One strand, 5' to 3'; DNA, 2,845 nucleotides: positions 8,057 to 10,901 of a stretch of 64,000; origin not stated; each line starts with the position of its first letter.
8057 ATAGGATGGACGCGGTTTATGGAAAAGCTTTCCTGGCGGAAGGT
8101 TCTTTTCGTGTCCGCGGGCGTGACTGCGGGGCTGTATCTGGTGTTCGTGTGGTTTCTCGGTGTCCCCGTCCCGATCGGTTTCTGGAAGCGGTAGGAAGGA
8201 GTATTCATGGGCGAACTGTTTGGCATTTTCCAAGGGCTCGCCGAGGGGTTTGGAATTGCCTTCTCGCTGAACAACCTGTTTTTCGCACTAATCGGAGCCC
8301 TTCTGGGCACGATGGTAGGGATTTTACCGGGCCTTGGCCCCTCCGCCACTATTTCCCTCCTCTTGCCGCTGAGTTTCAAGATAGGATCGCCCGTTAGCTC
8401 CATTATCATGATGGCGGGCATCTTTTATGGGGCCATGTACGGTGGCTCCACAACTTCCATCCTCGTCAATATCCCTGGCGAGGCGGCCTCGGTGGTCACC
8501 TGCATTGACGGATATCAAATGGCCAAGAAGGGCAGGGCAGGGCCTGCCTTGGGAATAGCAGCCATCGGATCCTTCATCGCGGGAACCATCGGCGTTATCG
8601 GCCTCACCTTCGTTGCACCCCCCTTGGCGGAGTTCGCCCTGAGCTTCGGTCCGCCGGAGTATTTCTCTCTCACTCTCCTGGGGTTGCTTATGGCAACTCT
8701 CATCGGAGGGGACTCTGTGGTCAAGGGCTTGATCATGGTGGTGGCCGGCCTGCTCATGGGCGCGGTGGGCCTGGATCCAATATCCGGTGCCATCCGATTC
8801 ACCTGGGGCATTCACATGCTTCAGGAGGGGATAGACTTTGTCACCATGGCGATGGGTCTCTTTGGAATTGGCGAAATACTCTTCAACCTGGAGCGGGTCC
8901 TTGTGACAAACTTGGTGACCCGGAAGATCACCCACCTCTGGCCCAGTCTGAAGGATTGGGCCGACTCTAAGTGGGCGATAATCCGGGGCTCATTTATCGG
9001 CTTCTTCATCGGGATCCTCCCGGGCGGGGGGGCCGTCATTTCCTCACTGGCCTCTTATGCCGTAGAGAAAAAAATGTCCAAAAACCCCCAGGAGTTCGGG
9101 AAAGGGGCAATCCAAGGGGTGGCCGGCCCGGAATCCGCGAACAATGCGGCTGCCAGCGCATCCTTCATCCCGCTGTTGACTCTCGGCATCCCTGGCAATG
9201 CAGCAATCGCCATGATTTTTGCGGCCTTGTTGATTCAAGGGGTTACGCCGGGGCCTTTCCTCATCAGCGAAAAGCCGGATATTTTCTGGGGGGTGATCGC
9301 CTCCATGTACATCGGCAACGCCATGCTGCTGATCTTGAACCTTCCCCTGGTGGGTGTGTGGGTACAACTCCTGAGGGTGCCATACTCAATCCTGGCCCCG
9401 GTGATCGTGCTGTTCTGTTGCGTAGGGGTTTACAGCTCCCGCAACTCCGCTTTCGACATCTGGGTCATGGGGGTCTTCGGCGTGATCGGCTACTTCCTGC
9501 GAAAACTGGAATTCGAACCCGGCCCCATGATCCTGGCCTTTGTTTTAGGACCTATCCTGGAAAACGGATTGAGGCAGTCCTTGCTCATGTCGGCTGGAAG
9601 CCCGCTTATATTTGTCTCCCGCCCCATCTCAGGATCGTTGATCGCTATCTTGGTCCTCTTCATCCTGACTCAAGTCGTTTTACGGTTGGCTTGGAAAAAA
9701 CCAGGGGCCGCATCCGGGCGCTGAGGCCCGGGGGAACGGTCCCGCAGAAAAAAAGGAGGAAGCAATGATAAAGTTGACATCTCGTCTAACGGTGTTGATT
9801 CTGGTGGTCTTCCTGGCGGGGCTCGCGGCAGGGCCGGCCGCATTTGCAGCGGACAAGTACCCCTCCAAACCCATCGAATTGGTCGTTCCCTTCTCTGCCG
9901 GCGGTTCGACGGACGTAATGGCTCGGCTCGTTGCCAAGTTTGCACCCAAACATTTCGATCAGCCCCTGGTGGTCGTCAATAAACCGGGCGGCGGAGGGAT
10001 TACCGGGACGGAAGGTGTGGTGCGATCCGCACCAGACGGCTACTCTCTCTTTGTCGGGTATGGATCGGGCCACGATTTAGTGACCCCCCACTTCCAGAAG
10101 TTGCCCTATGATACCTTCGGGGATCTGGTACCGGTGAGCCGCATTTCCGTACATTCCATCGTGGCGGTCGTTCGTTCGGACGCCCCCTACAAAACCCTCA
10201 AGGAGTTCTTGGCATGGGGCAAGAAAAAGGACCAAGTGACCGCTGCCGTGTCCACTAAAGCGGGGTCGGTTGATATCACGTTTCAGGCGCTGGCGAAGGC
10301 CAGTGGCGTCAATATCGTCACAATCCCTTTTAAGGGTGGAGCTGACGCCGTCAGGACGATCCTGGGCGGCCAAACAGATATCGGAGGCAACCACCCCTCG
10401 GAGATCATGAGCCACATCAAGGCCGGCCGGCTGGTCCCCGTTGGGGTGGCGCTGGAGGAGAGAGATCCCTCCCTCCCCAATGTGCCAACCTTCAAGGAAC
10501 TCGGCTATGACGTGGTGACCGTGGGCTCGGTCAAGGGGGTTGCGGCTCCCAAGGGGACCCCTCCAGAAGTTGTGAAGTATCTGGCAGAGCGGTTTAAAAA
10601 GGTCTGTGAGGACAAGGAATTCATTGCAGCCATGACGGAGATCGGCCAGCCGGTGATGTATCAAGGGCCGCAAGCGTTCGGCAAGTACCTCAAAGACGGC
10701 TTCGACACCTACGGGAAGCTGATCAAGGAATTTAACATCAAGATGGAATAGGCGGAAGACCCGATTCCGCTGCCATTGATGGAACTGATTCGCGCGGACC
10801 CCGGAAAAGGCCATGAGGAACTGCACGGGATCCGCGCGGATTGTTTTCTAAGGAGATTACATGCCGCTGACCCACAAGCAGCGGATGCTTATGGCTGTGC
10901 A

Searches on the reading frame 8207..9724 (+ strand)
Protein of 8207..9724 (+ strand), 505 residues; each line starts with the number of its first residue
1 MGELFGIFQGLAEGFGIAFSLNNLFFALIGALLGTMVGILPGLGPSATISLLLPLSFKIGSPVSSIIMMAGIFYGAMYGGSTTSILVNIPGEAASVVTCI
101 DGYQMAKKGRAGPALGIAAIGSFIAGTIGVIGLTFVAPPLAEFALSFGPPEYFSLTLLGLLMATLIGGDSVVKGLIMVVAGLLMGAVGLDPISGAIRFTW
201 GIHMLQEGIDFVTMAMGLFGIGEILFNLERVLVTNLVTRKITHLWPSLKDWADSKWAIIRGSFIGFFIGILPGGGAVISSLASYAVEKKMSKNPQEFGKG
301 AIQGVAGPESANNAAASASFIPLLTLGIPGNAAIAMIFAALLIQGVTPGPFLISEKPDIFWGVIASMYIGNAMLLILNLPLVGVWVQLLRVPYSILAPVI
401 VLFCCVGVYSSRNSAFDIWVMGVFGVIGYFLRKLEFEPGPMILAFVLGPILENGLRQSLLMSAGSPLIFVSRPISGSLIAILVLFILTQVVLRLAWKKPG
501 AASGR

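Call 44: search_protein_families(library=pfam, proteins=[window:8207-9724:+], max_evalue=0.00001)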
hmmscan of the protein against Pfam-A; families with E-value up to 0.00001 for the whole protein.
window:8207-9724:+ (505 aa): 1 family
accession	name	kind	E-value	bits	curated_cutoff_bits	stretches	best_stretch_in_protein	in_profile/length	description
PF01970.21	TctA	-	1.8e-162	541.3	28.9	1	24-443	1-423/423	Tripartite tricarboxylate transporter TctA family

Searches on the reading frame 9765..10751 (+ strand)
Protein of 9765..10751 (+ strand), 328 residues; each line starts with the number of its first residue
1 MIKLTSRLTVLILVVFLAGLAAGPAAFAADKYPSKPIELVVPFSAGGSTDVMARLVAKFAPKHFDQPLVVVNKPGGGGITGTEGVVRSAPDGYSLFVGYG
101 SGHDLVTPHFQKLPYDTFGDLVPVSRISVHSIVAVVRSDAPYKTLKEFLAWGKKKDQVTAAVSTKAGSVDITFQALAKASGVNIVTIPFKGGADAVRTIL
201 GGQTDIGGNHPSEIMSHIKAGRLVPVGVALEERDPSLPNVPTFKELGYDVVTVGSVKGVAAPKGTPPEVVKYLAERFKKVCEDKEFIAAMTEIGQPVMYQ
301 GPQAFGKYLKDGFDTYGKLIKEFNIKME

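Call 44: search_protein_families(library=pfam, proteins=[window:9765-10751:+], max_evalue=0.00001)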
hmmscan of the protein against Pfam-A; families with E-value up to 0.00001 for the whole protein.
window:9765-10751:+ (328 aa): 1 family
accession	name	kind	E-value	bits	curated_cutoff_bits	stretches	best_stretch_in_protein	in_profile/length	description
PF03401.19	TctC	-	4.4e-53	181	27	1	53-324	2-273/274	Tripartite tricarboxylate transporter family receptor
